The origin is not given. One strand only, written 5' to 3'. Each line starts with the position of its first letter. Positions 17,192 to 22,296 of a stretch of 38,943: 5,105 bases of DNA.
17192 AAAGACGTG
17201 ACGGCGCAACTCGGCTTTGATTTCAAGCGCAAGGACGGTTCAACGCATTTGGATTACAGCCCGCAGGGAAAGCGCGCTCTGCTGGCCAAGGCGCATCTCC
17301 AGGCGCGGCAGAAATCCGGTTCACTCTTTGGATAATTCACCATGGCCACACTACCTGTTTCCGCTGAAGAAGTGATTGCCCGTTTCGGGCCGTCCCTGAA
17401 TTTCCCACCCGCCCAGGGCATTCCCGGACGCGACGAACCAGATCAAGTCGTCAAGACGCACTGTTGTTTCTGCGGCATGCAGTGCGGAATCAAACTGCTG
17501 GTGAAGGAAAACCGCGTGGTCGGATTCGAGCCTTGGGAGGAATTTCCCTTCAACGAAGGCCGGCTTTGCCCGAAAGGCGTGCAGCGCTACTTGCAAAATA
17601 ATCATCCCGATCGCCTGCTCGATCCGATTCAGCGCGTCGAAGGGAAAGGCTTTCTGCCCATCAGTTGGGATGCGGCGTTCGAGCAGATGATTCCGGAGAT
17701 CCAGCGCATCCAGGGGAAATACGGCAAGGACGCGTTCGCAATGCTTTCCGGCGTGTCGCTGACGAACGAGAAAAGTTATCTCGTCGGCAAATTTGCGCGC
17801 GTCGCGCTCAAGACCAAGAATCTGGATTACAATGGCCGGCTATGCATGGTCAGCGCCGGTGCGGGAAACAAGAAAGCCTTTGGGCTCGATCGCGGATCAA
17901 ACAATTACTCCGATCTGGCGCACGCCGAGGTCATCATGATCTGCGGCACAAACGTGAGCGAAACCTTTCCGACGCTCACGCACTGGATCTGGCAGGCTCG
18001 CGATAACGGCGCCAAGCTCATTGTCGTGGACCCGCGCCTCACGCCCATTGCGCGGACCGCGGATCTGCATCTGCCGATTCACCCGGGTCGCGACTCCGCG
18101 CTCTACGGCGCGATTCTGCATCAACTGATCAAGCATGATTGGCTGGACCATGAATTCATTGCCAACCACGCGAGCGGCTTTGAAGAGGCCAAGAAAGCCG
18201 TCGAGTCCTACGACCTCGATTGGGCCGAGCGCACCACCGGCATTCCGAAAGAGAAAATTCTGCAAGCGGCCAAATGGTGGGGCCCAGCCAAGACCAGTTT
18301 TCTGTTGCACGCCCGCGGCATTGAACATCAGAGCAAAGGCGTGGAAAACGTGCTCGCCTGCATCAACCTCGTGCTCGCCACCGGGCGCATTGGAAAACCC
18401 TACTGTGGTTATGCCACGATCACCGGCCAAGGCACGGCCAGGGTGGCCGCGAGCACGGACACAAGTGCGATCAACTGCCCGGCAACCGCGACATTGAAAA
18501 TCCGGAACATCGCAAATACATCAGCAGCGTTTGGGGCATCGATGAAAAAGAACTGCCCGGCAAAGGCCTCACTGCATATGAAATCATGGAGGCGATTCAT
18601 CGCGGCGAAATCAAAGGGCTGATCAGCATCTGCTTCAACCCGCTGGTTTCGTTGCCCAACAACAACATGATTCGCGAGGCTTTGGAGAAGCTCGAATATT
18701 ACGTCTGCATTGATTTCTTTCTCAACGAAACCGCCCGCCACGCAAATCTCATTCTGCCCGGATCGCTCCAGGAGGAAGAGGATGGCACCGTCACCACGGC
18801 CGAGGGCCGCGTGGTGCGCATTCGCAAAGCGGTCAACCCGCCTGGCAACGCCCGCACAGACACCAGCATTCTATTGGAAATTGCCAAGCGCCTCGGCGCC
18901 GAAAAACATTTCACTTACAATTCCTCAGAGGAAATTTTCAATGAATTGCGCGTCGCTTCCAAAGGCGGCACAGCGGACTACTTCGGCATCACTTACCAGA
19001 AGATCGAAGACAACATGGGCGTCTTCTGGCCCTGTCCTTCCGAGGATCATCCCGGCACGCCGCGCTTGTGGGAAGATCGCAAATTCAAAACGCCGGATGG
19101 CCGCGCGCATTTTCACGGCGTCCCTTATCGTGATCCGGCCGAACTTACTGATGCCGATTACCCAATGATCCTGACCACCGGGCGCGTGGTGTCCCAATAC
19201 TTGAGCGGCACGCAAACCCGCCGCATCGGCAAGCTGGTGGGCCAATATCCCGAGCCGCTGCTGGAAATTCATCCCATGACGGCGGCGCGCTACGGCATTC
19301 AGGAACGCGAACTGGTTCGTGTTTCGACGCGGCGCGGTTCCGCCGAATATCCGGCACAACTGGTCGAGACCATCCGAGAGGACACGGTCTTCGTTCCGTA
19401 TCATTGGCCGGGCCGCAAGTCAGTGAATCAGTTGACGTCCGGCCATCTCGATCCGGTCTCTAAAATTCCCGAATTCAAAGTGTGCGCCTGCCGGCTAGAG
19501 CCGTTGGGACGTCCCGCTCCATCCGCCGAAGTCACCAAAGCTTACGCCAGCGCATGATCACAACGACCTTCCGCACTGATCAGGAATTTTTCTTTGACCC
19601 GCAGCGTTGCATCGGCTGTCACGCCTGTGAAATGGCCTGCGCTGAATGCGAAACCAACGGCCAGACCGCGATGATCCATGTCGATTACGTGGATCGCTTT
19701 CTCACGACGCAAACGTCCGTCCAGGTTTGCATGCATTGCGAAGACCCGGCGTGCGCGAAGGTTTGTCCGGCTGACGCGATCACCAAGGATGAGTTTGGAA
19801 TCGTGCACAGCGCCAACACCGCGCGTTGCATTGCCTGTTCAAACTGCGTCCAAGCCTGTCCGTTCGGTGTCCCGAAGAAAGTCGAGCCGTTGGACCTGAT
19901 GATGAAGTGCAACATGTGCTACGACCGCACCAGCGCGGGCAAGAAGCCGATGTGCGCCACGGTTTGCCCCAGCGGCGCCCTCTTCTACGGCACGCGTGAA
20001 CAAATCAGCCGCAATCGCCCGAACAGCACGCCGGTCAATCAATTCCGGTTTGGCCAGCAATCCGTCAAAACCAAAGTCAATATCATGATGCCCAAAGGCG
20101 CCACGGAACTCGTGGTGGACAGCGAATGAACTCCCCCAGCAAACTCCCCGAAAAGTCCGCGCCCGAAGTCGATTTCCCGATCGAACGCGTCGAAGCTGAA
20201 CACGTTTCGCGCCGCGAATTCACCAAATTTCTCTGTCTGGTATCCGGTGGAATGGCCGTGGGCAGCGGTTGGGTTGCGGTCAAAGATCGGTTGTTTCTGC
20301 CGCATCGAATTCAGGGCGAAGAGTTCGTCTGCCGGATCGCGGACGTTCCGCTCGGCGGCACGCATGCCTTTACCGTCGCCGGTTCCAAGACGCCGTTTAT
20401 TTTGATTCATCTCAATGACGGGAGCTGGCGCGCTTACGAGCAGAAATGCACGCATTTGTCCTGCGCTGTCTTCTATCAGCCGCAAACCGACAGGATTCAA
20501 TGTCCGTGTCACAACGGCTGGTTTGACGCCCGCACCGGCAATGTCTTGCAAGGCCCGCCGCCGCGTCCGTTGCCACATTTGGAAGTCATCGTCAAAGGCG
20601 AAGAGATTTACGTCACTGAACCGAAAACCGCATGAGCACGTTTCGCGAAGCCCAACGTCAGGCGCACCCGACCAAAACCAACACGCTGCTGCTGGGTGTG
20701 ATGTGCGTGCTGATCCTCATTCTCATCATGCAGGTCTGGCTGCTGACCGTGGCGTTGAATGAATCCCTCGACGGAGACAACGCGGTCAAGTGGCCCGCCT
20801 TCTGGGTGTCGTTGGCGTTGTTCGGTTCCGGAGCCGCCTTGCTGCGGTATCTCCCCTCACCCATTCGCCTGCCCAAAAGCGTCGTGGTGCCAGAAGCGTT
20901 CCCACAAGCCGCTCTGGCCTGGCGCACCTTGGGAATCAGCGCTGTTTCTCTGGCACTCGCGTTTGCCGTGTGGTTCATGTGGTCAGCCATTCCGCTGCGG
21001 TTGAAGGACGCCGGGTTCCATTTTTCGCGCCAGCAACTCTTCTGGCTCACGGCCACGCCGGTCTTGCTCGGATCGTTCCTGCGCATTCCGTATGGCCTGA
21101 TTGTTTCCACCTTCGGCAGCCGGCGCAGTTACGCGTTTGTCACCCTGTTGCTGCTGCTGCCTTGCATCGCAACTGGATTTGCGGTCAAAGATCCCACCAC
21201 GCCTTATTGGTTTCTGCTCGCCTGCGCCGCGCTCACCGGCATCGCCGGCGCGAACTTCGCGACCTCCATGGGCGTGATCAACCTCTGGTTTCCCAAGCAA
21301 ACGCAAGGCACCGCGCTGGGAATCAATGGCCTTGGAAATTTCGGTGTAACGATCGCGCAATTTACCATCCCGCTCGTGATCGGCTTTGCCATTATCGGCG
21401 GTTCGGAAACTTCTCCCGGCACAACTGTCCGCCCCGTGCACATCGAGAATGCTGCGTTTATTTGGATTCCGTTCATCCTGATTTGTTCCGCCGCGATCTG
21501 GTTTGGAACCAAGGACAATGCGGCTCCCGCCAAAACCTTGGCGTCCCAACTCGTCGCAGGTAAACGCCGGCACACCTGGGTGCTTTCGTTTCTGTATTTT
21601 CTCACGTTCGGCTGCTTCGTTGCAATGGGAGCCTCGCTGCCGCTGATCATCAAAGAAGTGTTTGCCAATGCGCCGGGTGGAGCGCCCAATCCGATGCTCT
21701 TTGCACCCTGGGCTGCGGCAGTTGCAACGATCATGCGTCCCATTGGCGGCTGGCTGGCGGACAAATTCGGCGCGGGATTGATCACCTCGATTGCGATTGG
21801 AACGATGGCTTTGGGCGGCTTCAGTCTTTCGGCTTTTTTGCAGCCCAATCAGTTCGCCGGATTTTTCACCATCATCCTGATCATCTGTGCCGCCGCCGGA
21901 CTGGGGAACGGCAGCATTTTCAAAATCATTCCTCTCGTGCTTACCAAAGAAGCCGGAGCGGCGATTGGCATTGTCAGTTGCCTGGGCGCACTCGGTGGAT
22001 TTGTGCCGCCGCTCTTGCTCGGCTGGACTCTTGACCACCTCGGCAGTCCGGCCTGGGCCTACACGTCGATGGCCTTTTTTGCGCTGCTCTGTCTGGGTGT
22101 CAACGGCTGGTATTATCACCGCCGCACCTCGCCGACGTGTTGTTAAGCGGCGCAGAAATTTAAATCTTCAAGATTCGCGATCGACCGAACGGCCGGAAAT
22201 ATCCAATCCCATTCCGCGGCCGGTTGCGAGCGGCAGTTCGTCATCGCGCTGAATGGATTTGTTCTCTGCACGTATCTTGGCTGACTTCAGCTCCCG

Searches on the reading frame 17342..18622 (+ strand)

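Call 75: search_protein_families(library=pfam, proteins=[window:17342-18622:+], max_evalue=0.00001)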
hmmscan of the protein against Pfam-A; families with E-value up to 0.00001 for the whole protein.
window:17342-18622:+ (426 aa): 2 families
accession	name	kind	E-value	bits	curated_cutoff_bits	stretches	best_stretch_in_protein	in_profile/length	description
PF00384.28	Molybdopterin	-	1.8e-32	113.2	24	1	91-393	1-229/353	Molybdopterin oxidoreductase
PF04879.21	Molybdop_Fe4S4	-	4.3e-15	55.9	22.7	1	35-81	2-48/55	Molybdopterin oxidoreductase Fe4S4 domain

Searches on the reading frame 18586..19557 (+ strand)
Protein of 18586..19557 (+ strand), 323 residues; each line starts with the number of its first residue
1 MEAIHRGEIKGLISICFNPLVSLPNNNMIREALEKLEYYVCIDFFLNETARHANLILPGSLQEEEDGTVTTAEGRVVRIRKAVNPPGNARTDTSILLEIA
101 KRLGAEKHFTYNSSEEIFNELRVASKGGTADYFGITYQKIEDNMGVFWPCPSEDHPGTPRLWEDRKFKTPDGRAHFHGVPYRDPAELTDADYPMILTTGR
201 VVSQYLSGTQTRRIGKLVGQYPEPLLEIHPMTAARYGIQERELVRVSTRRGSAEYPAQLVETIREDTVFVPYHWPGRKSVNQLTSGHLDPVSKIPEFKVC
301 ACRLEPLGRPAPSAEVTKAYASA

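Call 102: search_protein_families(library=pfam, proteins=[window:18586-19557:+], max_evalue=0.00001)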
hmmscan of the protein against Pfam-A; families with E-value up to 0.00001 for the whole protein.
window:18586-19557:+ (323 aa): 2 families
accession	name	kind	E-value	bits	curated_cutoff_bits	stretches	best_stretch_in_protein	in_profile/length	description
PF01568.27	Molydop_binding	-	1e-30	106.4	26.8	1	194-301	1-110/110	Molydopterin dinucleotide binding domain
PF00384.28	Molybdopterin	-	1.8e-22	80.3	24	1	2-102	252-353/353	Molybdopterin oxidoreductase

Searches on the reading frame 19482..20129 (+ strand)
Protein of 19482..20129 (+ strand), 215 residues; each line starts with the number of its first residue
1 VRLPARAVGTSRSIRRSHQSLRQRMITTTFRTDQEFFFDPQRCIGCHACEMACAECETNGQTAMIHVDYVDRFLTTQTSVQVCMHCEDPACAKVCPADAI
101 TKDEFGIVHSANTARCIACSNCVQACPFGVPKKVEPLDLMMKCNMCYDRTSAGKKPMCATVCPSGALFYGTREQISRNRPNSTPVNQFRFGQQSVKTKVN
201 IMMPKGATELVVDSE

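Call 102: search_protein_families(library=pfam, proteins=[window:19482-20129:+], max_evalue=0.00001)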
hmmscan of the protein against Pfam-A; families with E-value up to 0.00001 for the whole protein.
window:19482-20129:+ (215 aa): 9 families
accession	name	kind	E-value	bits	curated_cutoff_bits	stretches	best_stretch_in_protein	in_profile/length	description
PF13247.11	Fer4_11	-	4.9e-21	75.2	26.2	1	81-171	8-99/100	4Fe-4S dicluster domain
PF00037.32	Fer4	-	2.8e-12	46.4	21.1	0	112-131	4-23/24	4Fe-4S binding domain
PF12838.12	Fer4_7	-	6e-11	43.1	27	1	83-130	2-52/52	4Fe-4S dicluster domain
PF13187.11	Fer4_9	-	1.7e-09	38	27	1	83-128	2-49/52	4Fe-4S dicluster domain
PF12837.12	Fer4_6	-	5.4e-09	36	25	0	112-131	5-24/24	4Fe-4S binding domain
PF12797.12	Fer4_2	-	9.5e-09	35.1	24.5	0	36-54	3-21/22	4Fe-4S binding domain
PF13237.11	Fer4_10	-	1.2e-08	35.1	25.5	1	81-127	7-53/53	4Fe-4S dicluster domain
PF13484.11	Fer4_16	-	1.9e-07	32.2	30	0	83-105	2-21/66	4Fe-4S double cluster binding domain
PF25160.1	LdpA_Fe-S-bd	-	3.6e-06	27.1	27.6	0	85-130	4-42/49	LdpA Fe-S cluster-binding domain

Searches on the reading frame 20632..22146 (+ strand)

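Call 75: search_protein_families(library=pfam, proteins=[window:20632-22146:+], max_evalue=0.00001)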
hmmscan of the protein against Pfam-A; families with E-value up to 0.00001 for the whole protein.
window:20632-22146:+ (504 aa): 2 families
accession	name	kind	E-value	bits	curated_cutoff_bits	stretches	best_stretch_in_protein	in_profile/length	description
PF07690.21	MFS_1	-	5.3e-31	108.2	33.4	2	105-458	4-345/347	Major Facilitator Superfamily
PF20540.3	DUF6755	-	1.6e-12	47.9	27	1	16-74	10-68/75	Family of unknown function (DUF6755)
